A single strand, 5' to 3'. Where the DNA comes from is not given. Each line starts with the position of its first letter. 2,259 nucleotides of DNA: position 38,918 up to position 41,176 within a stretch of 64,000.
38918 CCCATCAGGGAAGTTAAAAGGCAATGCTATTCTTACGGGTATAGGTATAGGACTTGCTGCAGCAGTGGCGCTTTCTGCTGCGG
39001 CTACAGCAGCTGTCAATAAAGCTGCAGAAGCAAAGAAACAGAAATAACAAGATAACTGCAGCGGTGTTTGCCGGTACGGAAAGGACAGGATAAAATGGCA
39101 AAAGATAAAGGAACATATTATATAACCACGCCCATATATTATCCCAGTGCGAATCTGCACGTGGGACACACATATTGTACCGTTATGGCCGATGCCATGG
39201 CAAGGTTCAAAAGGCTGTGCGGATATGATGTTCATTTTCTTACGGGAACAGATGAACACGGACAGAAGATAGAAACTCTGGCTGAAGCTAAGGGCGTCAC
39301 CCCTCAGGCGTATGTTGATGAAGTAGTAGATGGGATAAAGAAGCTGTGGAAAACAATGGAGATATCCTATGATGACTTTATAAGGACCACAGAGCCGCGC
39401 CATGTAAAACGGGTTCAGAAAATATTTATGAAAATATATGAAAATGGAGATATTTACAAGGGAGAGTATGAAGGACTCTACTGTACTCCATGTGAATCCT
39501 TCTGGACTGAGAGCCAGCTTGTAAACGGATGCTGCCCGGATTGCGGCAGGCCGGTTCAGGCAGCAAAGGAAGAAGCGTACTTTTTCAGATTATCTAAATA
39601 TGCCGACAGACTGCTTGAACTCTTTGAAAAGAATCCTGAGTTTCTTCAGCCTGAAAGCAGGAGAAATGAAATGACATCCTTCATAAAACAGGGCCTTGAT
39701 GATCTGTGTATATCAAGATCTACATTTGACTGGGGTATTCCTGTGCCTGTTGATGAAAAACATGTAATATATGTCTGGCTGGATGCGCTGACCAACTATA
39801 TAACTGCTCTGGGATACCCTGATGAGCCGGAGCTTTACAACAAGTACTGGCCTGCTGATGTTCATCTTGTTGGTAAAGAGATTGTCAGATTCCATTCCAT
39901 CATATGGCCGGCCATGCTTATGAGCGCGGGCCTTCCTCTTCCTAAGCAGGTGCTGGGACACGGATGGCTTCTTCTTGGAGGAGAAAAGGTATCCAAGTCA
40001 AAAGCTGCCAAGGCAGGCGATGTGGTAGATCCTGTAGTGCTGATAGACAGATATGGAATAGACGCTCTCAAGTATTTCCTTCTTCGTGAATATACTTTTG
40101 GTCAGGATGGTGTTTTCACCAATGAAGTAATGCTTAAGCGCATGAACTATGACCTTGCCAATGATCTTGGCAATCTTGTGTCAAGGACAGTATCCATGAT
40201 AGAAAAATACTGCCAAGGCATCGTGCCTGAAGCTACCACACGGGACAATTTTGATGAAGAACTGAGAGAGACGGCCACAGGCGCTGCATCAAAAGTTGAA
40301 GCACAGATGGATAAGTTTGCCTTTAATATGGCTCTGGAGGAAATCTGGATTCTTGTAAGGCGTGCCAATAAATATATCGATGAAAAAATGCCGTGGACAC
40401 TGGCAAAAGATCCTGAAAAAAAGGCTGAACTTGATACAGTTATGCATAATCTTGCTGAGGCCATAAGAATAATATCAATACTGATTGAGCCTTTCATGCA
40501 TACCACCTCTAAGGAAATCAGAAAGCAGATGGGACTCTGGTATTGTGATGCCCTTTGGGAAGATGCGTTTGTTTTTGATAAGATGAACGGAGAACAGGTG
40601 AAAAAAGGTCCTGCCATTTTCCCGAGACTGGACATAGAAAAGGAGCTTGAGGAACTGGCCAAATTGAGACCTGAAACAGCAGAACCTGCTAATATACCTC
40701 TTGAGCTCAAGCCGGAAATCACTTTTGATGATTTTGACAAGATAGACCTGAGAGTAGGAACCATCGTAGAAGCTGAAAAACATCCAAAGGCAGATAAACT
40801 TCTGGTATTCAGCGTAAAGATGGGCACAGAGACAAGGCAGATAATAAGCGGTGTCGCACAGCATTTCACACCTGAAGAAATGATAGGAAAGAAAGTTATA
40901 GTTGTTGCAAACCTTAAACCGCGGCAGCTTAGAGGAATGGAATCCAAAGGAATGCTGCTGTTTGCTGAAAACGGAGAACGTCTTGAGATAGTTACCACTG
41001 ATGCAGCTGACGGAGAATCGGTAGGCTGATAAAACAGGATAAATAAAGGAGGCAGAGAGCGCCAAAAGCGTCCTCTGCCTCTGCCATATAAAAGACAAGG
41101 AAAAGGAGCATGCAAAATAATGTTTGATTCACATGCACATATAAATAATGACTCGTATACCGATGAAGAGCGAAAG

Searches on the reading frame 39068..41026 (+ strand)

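Call 88: search_protein_families(library=pfam, proteins=[window:39068-41026:+], max_evalue=1e-8)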
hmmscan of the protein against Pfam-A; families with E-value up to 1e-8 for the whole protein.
window:39068-41026:+ (653 aa): 4 families
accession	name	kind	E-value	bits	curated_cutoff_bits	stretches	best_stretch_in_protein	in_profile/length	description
PF09334.17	tRNA-synt_1g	-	2.6e-112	375.9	20.1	2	162-374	175-390/391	tRNA synthetases class I (M)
PF00133.28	tRNA-synt_1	-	1.1e-29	104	22.7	1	9-228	17-245/414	tRNA synthetases class I (I, L, M and V)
PF01588.26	tRNA_bind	-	1.5e-28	99.1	27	1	561-646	1-89/96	Putative tRNA binding domain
PF19303.5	Anticodon_3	-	7.3e-09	36.1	23.5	0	386-499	1-110/152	Anticodon binding domain of methionyl tRNA ligase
